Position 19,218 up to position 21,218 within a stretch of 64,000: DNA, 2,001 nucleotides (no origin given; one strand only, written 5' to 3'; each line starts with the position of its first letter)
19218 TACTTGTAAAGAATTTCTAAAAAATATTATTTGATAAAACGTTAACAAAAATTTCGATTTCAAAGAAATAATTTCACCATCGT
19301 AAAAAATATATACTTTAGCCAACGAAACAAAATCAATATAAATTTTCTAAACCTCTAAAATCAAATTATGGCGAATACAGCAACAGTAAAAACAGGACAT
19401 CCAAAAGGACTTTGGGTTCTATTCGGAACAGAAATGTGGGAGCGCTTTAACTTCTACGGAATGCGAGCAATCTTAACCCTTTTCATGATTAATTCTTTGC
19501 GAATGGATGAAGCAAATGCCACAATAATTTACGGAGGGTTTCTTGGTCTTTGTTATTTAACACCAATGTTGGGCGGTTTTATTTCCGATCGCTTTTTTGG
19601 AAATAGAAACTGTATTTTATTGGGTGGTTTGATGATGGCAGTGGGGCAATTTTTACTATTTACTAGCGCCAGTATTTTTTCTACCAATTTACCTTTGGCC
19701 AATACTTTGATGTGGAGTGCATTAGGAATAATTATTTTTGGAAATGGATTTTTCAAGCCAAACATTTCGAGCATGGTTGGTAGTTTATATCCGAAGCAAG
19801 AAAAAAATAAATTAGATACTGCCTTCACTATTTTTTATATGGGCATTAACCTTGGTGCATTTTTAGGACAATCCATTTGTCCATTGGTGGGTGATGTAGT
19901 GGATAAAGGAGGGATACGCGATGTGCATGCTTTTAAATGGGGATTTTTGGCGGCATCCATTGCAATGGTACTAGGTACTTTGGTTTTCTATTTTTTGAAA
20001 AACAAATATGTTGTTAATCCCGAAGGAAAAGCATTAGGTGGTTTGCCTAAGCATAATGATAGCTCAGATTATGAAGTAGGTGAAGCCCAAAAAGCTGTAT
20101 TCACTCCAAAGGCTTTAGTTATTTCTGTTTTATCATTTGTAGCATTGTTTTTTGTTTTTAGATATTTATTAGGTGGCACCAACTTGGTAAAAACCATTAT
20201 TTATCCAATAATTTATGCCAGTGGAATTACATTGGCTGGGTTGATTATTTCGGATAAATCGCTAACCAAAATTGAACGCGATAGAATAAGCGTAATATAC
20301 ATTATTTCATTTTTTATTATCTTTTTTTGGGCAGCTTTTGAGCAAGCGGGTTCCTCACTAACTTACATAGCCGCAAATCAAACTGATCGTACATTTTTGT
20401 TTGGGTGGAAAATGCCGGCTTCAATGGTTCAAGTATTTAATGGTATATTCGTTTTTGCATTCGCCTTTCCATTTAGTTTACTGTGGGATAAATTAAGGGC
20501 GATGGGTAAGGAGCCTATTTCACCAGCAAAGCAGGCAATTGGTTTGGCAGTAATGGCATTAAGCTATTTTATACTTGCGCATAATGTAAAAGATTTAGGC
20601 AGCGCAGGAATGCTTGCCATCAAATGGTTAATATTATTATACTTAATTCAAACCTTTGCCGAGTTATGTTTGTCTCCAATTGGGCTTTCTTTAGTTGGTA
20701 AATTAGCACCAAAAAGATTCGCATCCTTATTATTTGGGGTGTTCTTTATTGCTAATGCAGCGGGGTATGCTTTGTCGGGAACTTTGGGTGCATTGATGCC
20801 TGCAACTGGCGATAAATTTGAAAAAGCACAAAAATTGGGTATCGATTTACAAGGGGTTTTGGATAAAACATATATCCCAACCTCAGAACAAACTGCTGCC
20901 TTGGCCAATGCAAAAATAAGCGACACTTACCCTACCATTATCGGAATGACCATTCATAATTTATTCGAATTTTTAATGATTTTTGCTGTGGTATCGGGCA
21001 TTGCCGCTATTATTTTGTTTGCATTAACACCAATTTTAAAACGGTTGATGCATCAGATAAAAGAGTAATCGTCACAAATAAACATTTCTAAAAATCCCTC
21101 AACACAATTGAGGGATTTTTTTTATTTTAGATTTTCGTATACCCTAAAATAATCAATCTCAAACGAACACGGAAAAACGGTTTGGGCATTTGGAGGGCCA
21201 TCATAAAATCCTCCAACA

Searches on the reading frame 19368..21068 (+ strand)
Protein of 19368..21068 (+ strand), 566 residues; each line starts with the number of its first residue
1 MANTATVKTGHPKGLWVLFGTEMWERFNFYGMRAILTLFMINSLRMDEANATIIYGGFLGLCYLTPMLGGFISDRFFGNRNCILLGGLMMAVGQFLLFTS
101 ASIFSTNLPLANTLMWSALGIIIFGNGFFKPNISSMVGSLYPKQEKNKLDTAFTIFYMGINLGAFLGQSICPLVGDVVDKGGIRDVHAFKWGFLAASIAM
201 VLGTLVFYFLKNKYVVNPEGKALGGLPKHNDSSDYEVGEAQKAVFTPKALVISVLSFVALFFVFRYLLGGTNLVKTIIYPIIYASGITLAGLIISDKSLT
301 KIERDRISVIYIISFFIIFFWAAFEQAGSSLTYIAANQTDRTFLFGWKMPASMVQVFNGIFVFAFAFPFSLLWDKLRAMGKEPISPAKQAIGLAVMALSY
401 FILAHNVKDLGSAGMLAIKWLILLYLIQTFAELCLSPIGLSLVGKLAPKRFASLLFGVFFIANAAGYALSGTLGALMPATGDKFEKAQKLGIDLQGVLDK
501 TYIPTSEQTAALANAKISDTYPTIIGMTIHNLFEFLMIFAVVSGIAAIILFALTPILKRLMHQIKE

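Call 13: find_encoding_contigs(protein=window:19368-21068:+, flank=10000, max_places=10)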
Protein window:19368-21068:+ (566 aa): no gene with exactly this product is on record in the collection.
